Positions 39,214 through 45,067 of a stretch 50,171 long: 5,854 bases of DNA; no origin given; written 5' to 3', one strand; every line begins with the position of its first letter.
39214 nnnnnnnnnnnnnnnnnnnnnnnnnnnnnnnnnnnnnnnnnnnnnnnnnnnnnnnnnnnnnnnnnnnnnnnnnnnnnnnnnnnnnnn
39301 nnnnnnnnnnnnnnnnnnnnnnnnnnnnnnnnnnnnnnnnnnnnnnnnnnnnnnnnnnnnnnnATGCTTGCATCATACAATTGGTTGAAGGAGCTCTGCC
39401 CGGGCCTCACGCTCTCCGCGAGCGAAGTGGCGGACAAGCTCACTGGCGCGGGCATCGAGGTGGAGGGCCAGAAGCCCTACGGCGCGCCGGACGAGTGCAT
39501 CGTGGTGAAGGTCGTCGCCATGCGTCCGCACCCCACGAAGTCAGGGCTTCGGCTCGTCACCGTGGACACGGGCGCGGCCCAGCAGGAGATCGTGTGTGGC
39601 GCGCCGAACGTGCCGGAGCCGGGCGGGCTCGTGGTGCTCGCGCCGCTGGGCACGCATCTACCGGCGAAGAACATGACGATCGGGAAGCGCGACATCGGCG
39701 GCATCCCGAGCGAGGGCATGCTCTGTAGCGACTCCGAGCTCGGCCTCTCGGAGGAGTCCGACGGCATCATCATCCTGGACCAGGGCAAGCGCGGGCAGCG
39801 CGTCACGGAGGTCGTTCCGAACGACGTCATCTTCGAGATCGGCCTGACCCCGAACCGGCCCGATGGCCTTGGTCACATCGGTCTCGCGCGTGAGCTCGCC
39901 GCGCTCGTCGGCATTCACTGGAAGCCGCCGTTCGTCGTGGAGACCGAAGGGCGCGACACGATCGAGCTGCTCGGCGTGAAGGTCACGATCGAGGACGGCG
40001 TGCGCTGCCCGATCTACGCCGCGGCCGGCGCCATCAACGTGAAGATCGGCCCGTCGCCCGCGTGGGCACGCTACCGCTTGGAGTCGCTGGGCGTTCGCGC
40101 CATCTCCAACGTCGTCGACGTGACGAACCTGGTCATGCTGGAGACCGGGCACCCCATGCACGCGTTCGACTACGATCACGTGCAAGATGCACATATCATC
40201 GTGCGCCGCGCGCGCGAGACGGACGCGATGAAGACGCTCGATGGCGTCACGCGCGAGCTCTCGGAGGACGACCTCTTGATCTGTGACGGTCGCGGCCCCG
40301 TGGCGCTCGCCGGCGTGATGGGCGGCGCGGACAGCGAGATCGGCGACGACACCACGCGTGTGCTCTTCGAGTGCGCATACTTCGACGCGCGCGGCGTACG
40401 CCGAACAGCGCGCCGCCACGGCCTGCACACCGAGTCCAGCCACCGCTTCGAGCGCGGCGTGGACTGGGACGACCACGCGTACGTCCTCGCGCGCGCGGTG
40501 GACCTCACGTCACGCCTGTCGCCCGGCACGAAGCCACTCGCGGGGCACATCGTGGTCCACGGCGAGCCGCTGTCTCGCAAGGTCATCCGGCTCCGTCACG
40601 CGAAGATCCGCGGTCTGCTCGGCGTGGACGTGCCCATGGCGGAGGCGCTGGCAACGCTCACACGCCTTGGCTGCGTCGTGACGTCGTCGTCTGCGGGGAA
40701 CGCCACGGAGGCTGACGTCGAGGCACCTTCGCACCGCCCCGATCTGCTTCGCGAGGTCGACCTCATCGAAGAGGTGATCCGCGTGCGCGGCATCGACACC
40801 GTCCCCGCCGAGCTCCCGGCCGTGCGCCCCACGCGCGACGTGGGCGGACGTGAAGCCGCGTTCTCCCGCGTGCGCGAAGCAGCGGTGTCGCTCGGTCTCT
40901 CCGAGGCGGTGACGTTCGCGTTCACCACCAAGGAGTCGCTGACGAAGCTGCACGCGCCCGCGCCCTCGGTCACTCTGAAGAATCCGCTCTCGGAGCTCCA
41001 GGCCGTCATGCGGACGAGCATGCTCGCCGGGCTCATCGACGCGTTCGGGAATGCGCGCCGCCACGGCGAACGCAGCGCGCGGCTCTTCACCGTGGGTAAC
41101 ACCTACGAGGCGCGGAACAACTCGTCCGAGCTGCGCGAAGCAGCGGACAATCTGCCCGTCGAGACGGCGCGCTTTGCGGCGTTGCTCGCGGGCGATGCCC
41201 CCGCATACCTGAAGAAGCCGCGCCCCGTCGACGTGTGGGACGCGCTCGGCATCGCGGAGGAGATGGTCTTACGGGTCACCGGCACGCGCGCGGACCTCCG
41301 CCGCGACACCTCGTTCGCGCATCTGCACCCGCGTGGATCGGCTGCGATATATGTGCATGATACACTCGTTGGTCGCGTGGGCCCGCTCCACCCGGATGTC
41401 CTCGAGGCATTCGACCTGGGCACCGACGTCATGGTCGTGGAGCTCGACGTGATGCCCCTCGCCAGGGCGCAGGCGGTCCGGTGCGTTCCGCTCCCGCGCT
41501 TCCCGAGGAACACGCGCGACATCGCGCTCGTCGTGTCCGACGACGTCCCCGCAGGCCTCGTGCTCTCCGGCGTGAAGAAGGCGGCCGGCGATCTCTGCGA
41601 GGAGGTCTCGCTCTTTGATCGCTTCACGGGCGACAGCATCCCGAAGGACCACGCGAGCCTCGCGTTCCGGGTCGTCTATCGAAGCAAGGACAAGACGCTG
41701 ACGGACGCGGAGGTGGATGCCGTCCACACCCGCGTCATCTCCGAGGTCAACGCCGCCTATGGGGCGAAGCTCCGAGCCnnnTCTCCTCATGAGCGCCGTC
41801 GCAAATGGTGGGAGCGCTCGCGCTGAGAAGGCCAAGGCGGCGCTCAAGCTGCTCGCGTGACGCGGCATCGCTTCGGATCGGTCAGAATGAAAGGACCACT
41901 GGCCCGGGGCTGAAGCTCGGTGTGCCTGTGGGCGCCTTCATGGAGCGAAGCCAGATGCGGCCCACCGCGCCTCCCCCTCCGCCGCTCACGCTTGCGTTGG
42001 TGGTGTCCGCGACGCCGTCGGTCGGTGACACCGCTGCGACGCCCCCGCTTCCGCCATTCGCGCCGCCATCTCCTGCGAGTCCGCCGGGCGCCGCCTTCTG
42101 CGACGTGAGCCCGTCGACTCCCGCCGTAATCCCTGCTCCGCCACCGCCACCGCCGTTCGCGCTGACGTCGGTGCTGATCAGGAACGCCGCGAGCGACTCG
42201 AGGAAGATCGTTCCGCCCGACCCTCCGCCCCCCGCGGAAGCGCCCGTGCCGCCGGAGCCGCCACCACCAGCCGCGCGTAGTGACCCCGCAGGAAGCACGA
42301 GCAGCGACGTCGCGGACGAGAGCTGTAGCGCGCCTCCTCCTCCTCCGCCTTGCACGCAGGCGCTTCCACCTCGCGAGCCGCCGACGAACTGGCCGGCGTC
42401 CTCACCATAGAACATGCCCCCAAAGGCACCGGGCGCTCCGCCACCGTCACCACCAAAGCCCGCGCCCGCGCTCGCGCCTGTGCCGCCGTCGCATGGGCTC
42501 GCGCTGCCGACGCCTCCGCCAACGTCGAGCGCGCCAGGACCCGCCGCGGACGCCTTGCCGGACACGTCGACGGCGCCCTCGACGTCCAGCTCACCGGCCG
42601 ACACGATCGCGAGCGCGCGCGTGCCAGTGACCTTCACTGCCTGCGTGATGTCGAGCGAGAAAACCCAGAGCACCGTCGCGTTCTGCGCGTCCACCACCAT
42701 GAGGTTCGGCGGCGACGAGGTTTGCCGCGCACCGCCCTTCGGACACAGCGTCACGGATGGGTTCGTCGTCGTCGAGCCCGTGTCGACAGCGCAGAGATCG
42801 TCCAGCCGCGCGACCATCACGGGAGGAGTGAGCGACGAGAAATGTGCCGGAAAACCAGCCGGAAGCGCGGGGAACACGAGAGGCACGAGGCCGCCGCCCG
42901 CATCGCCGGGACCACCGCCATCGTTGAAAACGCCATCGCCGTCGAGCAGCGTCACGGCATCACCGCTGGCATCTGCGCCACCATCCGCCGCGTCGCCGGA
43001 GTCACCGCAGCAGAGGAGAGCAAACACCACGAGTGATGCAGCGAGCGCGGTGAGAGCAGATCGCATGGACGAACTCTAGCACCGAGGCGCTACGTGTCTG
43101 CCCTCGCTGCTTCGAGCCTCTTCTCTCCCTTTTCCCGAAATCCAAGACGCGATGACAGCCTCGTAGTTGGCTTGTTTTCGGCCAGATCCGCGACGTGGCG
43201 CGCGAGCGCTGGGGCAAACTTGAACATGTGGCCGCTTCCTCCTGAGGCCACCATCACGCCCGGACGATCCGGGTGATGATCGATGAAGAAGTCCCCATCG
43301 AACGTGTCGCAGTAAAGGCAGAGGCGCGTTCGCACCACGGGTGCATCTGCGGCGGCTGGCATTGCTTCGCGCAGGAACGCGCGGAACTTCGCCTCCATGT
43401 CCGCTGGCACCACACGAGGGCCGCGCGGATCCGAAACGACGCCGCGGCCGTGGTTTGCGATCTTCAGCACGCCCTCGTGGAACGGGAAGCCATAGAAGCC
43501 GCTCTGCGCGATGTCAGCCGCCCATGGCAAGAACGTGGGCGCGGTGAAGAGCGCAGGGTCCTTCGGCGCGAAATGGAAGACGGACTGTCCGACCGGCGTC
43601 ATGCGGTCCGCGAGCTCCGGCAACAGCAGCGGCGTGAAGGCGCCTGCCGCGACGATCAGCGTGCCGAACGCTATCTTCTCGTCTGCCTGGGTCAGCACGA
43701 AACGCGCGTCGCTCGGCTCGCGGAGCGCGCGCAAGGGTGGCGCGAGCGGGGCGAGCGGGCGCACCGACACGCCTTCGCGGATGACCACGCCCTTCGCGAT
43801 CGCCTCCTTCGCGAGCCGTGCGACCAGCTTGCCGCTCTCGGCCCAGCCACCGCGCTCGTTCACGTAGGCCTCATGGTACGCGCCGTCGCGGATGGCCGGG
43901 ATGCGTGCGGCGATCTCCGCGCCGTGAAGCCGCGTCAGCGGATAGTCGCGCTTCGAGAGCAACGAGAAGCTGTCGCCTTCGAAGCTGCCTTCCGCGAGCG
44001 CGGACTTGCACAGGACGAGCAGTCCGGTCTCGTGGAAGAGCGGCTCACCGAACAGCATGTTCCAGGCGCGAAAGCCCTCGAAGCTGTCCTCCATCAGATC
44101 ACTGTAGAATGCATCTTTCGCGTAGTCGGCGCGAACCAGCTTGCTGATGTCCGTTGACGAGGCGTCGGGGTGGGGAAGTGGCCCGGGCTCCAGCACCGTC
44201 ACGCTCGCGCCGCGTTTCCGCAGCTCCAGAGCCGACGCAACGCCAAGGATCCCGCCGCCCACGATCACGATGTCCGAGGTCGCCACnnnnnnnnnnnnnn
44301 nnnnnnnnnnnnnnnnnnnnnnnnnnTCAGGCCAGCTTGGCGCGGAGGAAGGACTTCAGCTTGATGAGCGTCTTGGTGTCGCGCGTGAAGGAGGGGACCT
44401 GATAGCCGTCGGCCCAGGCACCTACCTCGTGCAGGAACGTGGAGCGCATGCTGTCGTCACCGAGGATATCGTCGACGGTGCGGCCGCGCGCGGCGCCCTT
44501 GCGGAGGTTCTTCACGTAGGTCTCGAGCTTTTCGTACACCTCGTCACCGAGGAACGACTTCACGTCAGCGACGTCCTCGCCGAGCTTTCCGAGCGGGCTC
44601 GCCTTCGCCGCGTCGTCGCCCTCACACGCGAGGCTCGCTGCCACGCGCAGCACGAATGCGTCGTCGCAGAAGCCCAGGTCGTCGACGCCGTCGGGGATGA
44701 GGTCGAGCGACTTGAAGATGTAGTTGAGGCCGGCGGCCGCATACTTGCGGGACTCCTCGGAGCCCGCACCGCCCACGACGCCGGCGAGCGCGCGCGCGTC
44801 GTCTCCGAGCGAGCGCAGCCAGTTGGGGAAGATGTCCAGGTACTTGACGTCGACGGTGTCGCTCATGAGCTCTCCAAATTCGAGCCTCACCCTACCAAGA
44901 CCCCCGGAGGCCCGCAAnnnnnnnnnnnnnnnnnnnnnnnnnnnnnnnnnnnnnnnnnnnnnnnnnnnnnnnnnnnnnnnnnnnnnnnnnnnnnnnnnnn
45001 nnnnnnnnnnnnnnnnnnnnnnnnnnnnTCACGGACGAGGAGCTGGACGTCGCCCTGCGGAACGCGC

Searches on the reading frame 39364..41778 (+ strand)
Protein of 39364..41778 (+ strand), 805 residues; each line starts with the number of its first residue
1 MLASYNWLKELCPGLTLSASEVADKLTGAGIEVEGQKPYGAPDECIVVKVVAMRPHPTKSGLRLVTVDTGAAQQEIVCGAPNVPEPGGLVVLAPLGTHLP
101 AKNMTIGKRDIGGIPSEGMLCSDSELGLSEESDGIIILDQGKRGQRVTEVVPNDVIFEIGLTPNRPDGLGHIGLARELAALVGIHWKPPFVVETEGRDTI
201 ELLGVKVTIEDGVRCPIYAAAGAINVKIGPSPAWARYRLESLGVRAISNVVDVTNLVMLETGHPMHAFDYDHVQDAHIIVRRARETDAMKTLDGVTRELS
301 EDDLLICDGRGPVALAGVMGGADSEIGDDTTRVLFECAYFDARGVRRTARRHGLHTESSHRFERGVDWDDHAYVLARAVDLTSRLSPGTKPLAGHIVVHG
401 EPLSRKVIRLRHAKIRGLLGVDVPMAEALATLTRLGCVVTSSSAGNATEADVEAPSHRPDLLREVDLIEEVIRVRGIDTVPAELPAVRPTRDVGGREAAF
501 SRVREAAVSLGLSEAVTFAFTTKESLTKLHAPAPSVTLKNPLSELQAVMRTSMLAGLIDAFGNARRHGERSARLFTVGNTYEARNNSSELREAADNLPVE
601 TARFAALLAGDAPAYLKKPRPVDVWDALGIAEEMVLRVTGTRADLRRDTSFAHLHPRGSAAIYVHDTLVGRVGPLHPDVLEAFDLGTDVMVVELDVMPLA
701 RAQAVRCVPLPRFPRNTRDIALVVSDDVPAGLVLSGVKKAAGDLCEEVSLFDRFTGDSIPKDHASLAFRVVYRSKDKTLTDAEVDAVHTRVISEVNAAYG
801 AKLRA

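Call 32: list_cluster_members(proteins=[P0001, P0002, P0062, P0067, P0053, window:39364-41778:+, window:43093-44286:-])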
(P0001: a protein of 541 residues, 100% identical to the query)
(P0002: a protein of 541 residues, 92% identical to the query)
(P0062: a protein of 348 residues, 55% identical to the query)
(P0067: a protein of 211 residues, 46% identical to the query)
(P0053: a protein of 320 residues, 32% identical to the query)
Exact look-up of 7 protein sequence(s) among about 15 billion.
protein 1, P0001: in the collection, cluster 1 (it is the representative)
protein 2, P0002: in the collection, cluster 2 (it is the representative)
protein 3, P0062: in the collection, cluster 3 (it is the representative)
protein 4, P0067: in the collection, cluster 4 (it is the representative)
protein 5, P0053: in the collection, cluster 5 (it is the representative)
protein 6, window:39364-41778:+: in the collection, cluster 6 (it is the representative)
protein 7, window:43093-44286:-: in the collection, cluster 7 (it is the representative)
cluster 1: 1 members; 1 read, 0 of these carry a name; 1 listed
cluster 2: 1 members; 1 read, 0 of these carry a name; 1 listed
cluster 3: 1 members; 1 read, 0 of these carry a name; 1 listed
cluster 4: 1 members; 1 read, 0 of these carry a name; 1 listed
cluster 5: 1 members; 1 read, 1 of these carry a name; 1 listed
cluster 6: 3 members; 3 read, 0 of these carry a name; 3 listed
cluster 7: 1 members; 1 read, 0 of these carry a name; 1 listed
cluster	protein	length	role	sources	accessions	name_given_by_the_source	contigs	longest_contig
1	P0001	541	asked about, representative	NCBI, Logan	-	-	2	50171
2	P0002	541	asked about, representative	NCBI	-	-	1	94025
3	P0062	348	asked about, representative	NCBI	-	-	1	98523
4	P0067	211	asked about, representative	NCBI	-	-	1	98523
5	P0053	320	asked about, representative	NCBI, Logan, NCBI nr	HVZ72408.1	MAG TPA: prenyltransferase [Polyangia bacterium] | prenyltransferase [Polyangia bacterium]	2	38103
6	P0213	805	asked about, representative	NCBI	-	-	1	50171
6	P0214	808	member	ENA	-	-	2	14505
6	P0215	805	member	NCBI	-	-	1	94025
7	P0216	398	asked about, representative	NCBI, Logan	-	-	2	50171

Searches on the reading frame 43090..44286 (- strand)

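Call 5: search_protein_families(library=pfam, proteins=[window:43090-44286:-], max_evalue=0.01)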
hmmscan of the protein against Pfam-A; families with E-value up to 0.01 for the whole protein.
window:43090-44286:- (398 aa): 8 families
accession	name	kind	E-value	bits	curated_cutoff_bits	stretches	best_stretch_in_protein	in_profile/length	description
PF01266.30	DAO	-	6.7e-50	171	27.9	1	5-368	1-353/353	FAD dependent oxidoreductase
PF07992.20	Pyr_redox_2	-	2.9e-06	27.3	26.1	1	5-54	144-192/291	Pyridine nucleotide-disulphide oxidoreductase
PF13450.12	NAD_binding_8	-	3.5e-06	27.6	21.9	1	8-60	1-52/68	NAD(P)-binding Rossmann-like domain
PF00070.33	Pyr_redox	-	1.4e-05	25.9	22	1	6-53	2-48/82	Pyridine nucleotide-disulphide oxidoreductase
PF00890.30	FAD_binding_2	-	7.5e-05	22.5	20.4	1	5-36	1-32/414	FAD binding domain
PF12831.13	FAD_oxidored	-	0.0007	19.4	27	1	5-36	1-32/416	FAD dependent oxidoreductase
PF13738.12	Pyr_redox_3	-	0.0032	17.2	30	0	7-35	1-30/305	Pyridine nucleotide-disulphide oxidoreductase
PF01494.25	FAD_binding_3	-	0.0038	16.9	22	1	5-33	3-31/349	FAD binding domain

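Call 6: search_protein_families(library=ncbifam, proteins=[window:43090-44286:-], max_evalue=0.01)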
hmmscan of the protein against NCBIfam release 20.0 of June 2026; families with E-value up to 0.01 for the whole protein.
window:43090-44286:- (398 aa): 44 families (the best 25 are shown)
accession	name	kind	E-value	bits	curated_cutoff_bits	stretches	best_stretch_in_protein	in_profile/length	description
NF008425.0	PRK11259.1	equivalog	3.4e-52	177.7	257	1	3-374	4-363/377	N-methyl-L-tryptophan oxidase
TIGR01377.1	soxA_mon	subfamily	6.2e-36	124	479.65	1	5-374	2-363/381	amino oxidase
TIGR02352.1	thiamin_ThiO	equivalog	1e-10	41.3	250.8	1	6-223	1-212/351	glycine oxidase ThiO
TIGR03197.1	MnmC_Cterm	equivalog_domain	1.5e-09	37.4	174.2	1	5-233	1-218/400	FAD-dependent 5-carboxymethylaminomethyl-2-thiouridine(34) oxidoreductase MnmC1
TIGR03364.1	HpnW_proposed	hypoth_equivalog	4.1e-08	32.7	285.1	1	5-138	2-131/365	TIGR03364 family FAD-dependent oxidoreductase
NF002480.1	PRK01747.1-1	equivalog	2.7e-07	29.4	540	1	3-78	248-324/645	bifunctional tRNA (5-methylaminomethyl-2-thiouridine)(34)-methyltransferase MnmC2/FAD-dependent 5-carboxymethylaminomethyl-2-thiouridine(34)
NF040813.1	pro_dh_Thprot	equivalog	5e-06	25.8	600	1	6-37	2-33/362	D-proline dehydrogenase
NF006130.0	PRK08274.1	equivalog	1.5e-05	24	369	1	2-36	4-38/467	FAD-dependent tricarballylate dehydrogenase TcuA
NF005720.0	PRK07538.1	subfamily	3.4e-05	22.9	400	1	4-34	3-33/418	hypothetical protein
NF005313.0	PRK06847.1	subfamily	3.9e-05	22.8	372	1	3-34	4-35/375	hypothetical protein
NF001933.0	PRK00711.1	subfamily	5.2e-05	22.4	383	1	6-44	3-41/429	D-amino acid dehydrogenase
NF005560.0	PRK07233.1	equivalog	7e-05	21.8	252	1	5-34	2-31/435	hypothetical protein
TIGR01988.1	Ubi-OHases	subfamily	7.7e-05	21.7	224.65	1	5-46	1-43/387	ubiquinone biosynthesis hydroxylase, UbiH/UbiF/VisC/COQ6 family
NF009074.0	PRK12409.1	equivalog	8.3e-05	21.9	494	1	5-34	3-32/410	D-amino acid dehydrogenase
NF050086.1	pipecolate_AmaA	exception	9.8e-05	21.2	600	1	3-39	25-61/425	L-pipecolate oxidase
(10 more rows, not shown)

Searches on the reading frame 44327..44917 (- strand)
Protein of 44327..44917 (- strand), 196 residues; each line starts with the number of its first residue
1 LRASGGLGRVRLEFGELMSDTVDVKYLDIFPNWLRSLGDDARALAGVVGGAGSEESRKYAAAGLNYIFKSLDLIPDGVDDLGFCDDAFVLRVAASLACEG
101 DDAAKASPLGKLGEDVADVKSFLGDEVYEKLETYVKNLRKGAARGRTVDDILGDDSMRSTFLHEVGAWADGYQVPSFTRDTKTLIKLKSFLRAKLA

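Call 5: search_protein_families(library=pfam, proteins=[window:44327-44917:-], max_evalue=0.01)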
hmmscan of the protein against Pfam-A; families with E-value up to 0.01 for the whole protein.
window:44327-44917:- (196 aa): 1 family
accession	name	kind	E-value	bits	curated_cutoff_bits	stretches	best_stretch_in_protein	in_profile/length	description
PF06803.17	DUF1232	-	0.0015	18.7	23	1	60-90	5-35/37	Protein of unknown function (DUF1232)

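Call 6: search_protein_families(library=ncbifam, proteins=[window:44327-44917:-], max_evalue=0.01)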
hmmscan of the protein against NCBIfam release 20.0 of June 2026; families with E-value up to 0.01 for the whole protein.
window:44327-44917:- (196 aa): 0 families
